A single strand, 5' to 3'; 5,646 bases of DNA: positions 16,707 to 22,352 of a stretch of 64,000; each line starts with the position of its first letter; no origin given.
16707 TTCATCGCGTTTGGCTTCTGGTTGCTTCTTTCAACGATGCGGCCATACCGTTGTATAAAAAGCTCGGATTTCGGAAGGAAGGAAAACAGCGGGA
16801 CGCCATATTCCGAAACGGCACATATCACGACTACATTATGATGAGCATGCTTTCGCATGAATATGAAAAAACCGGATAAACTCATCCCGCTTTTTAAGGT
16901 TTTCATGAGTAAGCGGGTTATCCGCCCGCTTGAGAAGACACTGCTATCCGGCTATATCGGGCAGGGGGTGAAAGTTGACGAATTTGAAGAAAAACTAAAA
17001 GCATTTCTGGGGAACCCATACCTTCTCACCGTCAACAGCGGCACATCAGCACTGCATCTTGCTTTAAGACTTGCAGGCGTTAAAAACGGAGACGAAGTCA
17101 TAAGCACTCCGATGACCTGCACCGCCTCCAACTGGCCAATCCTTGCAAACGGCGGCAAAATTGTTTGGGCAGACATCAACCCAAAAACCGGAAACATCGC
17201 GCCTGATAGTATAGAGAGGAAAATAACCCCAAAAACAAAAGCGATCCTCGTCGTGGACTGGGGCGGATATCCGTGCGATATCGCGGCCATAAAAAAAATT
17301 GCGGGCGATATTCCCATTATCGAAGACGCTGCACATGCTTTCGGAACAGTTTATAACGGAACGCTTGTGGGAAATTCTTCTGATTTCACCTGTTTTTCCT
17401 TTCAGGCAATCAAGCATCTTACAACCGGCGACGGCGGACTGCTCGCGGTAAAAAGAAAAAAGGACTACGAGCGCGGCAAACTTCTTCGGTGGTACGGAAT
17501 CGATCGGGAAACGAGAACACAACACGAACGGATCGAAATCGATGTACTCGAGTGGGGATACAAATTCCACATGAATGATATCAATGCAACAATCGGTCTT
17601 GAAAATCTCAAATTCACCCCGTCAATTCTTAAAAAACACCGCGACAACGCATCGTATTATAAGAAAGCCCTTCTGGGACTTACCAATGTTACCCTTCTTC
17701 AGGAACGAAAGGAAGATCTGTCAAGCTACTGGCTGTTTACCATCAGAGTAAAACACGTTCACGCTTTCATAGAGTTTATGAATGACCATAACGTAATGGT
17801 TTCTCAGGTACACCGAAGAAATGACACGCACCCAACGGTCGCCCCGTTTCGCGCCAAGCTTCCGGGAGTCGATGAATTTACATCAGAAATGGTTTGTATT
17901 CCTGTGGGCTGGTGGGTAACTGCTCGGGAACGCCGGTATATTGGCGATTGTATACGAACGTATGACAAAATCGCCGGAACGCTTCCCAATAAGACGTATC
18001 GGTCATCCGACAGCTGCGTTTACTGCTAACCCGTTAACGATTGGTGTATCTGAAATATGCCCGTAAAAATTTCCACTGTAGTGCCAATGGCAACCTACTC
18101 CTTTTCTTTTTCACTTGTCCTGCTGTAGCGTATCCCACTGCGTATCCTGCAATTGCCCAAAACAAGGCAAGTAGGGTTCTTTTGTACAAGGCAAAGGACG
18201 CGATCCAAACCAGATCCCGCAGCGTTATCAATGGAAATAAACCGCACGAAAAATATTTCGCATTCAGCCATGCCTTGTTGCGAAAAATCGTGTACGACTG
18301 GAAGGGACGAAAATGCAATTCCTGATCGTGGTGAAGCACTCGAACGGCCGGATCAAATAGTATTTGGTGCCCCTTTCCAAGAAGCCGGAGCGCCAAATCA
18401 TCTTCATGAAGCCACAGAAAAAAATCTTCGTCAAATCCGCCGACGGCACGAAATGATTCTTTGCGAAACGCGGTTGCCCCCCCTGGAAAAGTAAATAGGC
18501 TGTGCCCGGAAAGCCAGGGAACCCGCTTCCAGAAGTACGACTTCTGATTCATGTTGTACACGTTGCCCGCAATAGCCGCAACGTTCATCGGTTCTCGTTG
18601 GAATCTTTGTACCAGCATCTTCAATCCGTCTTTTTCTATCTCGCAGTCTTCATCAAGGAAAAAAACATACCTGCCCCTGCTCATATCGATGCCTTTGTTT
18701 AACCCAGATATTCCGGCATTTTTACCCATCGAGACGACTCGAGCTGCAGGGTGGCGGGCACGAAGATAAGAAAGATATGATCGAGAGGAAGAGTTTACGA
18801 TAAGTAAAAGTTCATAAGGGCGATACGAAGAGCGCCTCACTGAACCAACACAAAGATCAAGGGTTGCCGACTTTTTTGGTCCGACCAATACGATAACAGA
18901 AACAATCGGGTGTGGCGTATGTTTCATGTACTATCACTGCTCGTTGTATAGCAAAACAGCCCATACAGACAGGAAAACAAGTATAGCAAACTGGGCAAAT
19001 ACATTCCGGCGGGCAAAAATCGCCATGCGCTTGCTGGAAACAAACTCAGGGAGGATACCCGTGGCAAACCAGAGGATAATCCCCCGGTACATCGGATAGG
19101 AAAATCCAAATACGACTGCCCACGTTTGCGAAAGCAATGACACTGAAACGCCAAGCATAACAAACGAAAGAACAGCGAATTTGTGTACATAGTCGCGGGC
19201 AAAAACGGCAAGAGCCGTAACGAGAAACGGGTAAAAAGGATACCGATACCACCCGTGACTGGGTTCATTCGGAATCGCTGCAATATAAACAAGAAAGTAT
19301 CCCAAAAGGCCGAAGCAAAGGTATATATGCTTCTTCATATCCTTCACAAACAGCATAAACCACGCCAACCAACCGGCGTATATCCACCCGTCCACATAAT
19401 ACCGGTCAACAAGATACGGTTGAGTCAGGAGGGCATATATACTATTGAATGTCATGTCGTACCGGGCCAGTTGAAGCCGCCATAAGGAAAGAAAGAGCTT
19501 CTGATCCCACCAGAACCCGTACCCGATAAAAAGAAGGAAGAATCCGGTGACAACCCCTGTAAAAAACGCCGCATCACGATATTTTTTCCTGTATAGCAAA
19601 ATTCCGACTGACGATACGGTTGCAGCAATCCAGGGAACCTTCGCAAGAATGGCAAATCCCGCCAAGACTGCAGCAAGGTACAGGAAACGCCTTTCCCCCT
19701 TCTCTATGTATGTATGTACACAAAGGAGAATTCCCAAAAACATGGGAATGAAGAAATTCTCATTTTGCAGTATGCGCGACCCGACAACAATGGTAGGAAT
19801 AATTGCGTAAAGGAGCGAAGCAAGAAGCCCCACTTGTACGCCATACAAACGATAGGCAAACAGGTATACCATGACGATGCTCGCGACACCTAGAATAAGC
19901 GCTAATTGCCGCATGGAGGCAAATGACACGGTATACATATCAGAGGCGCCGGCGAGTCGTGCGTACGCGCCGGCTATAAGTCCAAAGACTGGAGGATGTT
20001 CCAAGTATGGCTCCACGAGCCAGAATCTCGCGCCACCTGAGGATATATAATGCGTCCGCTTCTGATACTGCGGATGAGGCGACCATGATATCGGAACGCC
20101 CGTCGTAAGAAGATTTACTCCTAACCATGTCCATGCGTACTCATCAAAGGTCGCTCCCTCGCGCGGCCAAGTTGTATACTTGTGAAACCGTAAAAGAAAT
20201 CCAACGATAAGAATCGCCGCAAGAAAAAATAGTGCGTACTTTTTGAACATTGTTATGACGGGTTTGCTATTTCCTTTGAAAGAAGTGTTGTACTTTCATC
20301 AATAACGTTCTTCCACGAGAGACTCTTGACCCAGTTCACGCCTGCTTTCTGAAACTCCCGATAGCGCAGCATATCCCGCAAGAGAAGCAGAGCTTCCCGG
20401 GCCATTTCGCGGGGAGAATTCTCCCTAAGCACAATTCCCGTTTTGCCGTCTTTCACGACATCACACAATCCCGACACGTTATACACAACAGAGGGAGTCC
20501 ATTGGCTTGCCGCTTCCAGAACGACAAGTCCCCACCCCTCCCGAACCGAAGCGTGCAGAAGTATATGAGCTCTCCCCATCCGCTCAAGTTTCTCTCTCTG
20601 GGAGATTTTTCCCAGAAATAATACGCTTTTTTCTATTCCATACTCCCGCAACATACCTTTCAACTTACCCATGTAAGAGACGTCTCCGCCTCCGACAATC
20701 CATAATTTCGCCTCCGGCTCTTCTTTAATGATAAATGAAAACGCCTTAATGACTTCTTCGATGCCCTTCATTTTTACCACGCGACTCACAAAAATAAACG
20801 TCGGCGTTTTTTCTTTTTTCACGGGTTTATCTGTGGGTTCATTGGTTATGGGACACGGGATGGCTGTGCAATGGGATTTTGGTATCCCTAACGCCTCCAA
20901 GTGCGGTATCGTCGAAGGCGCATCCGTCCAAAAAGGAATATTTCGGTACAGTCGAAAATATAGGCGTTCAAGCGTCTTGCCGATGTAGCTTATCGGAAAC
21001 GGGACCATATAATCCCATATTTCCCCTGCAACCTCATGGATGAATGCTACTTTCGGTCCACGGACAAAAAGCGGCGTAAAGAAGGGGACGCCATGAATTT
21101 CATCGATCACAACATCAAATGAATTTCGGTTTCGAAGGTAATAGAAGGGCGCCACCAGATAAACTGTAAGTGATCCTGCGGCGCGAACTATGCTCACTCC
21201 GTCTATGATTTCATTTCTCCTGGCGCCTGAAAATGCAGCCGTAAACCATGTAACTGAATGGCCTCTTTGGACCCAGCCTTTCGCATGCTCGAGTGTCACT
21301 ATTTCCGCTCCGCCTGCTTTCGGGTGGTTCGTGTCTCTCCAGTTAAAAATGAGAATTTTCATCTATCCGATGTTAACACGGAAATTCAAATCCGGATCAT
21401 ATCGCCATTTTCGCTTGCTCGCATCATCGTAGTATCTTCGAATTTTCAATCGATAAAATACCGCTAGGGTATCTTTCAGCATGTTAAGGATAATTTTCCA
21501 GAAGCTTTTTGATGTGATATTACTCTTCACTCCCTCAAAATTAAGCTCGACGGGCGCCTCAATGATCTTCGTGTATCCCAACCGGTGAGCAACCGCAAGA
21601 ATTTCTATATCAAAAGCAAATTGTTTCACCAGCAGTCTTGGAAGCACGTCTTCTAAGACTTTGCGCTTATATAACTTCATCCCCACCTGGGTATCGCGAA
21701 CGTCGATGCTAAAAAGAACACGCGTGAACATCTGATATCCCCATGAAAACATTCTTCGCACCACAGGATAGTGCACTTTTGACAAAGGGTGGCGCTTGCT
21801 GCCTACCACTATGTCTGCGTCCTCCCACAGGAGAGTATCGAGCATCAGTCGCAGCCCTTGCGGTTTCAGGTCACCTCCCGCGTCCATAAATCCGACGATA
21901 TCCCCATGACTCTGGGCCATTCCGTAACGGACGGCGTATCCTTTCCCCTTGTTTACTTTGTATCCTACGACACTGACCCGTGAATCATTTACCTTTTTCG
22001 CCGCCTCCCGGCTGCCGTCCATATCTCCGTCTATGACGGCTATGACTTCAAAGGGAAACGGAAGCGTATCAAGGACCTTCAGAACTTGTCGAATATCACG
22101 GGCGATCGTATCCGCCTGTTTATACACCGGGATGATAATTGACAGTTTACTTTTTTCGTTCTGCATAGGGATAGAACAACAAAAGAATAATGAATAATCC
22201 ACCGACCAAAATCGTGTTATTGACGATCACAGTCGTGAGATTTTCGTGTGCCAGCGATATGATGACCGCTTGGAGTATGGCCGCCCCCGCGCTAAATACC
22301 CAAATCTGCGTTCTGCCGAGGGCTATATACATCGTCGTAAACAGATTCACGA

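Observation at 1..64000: A hyper-expanded 'donor-flip-transfer' glycosylation super-cluster with about 24 GT-C paralogs in 64 kb.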

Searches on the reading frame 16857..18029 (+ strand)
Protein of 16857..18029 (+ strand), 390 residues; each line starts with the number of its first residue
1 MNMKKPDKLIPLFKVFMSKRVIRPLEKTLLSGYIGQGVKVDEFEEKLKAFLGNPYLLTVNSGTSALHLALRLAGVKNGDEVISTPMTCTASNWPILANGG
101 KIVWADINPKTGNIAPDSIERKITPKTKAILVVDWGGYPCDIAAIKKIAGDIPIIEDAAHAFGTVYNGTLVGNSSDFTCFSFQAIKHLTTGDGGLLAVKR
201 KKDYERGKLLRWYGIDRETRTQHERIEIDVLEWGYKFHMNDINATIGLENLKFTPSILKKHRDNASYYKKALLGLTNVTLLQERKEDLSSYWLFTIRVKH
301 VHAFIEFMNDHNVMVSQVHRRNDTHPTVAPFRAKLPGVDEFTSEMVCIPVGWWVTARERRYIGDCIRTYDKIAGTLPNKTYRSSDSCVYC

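Call 6: search_protein_families(library=pfam, proteins=[window:16857-18029:+], max_evalue=0.01)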
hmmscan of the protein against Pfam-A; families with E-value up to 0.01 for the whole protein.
window:16857-18029:+ (390 aa): 3 families
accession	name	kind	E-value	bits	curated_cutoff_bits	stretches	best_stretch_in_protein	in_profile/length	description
PF01041.23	DegT_DnrJ_EryC1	-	1.4e-83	281.5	19.8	1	20-366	6-359/360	DegT/DnrJ/EryC1/StrS aminotransferase family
PF00266.25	Aminotran_5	-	1.7e-07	31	21.5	1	39-132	44-145/371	Aminotransferase class-V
PF01212.27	Beta_elim_lyase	-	0.0046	16.8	27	1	37-131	31-133/288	Beta-eliminating lyase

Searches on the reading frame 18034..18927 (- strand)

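Call 6: search_protein_families(library=pfam, proteins=[window:18034-18927:-], max_evalue=0.01)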
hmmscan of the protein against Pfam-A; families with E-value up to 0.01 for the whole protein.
window:18034-18927:- (297 aa): 5 families
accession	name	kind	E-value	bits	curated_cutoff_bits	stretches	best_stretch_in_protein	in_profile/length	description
PF00535.33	Glycos_transf_2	-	6.3e-17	62.5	23.3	1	20-140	10-132/168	Glycosyl transferase family 2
PF13641.12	Glyco_tranf_2_3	-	2.5e-09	37.9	27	1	19-199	12-211/230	Glycosyltransferase like family 2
PF10111.15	Glyco_tranf_2_2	-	7.8e-08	32.6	27.3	1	41-215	33-231/276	Glycosyltransferase like family 2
PF02709.20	Glyco_transf_7C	-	1.1e-06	28.6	23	1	146-189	18-62/78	N-terminal domain of galactosyltransferase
PF13632.12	Glyco_trans_2_3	-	9.8e-05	22.7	27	1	87-260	1-177/198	Glycosyl transferase family group 2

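Call 21: search_protein_families(library=ncbifam, proteins=[window:18034-18927:-], max_evalue=0.00001)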
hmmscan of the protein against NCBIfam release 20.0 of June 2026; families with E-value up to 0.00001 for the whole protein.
window:18034-18927:- (297 aa): 9 families
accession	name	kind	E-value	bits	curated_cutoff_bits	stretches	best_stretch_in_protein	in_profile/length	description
TIGR03965.1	mycofact_glyco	equivalog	4.9e-14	52.1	280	1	6-129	73-197/467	mycofactocin biosynthesis glycosyltransferase MftF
TIGR03937.1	PgaC_IcaA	equivalog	1.4e-13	50.6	422.3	1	5-195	43-246/407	poly-beta-1,6-N-acetyl-D-glucosamine synthase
NF041875.1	EPS_EpsD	equivalog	4.2e-13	49.4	370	1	23-209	14-216/325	exopolysaccharide biosynthesis glycosyltransferase EpsD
TIGR03111.1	glyc2_xrt_Gpos1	hypoth_equivalog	2.1e-11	43.3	363.95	1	6-125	48-171/439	TIGR03111 family XrtG-associated glycosyltransferase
NF038299.1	EPS_HpsN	equivalog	1.2e-08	34.3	425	0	8-127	2-123/317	hormogonium polysaccharide biosynthesis glycosyltransferase HpsN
NF007482.0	PRK10073.1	equivalog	8.7e-08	31.5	423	1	7-137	6-137/334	glycosyltransferase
NF041394.1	GtaseAglG_Halo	equivalog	1e-07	31.5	440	1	18-199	13-215/304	glucosyl-dolichyl phosphate glucuronosyltransferase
NF047683.1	TeichurnBiosyTuaG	equivalog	2.5e-07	30.6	400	1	6-112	5-114/252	teichuronic acid biosynthesis protein TuaG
TIGR01556.1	rhamnosyltran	subfamily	1.7e-06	27.5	200.55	0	40-131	24-120/281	rhamnosyltransferase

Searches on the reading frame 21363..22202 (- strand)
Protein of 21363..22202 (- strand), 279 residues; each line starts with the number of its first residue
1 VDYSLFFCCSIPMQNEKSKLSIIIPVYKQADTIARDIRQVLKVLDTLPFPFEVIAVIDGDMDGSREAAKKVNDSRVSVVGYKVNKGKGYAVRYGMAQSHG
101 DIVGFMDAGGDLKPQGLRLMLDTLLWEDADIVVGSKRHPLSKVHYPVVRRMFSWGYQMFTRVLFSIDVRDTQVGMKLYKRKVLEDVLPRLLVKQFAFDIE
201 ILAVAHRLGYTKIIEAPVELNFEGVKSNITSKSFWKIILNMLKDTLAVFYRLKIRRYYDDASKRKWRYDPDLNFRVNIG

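Call 6: search_protein_families(library=pfam, proteins=[window:21363-22202:-], max_evalue=0.01)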
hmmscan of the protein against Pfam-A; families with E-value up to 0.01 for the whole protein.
window:21363-22202:- (279 aa): 2 families
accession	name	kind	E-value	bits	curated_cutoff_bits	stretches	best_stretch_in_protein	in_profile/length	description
PF00535.33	Glycos_transf_2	-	1.7e-21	77.3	23.3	1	21-186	1-167/168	Glycosyl transferase family 2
PF13641.12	Glyco_tranf_2_3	-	0.00055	20.4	27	1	20-165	3-151/230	Glycosyltransferase like family 2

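Call 21: search_protein_families(library=ncbifam, proteins=[window:21363-22202:-], max_evalue=0.00001)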
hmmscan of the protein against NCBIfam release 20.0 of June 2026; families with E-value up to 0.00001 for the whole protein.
window:21363-22202:- (279 aa): 12 families
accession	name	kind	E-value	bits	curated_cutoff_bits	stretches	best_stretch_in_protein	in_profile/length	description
NF058614.1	PPMAGASynPpgS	equivalog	3.4e-15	56.1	370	1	22-222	4-198/226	polyprenyl-phospho-N-acetylgalactosaminyl synthase PpgS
TIGR03937.1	PgaC_IcaA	equivalog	2.2e-11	43.4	422.3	1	14-125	41-151/407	poly-beta-1,6-N-acetyl-D-glucosamine synthase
NF007482.0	PRK10073.1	equivalog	2.4e-10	39.9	423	1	13-132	1-118/334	glycosyltransferase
NF047588.1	GlcsyltransPgfSStrep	equivalog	3.6e-10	39.5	500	1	19-187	2-168/308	glycosyltransferase PgfS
TIGR04182.1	glyco_TIGR04182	equivalog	8.8e-10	38.4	325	1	21-204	3-174/293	S-layer glycoprotein N-glycosyltransferase AglJ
NF007986.1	PRK10714.1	equivalog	3.9e-09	36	529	1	17-187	5-173/316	undecaprenyl-phosphate 4-deoxy-4-formamido-L-arabinose transferase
TIGR04283.1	glyco_like_mftF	equivalog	1.3e-08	34.7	182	1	20-137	1-108/221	TIGR04283 family arsenosugar biosynthesis glycosyltransferase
NF010496.0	PRK13915.1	equivalog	1.5e-08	34.1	262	1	15-140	28-159/307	glucosyl-3-phosphoglycerate synthase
NF047683.1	TeichurnBiosyTuaG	equivalog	2.2e-08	34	400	1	13-118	1-105/252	teichuronic acid biosynthesis protein TuaG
NF041875.1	EPS_EpsD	equivalog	8.6e-08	31.9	370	1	20-149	1-129/325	exopolysaccharide biosynthesis glycosyltransferase EpsD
NF041391.1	DPhHxTase_Halo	equivalog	5.6e-07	28.8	375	1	38-186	11-153/213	dolichyl-phosphate hexose transferase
TIGR03965.1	mycofact_glyco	equivalog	8.1e-07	28.3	280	1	15-124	71-179/467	mycofactocin biosynthesis glycosyltransferase MftF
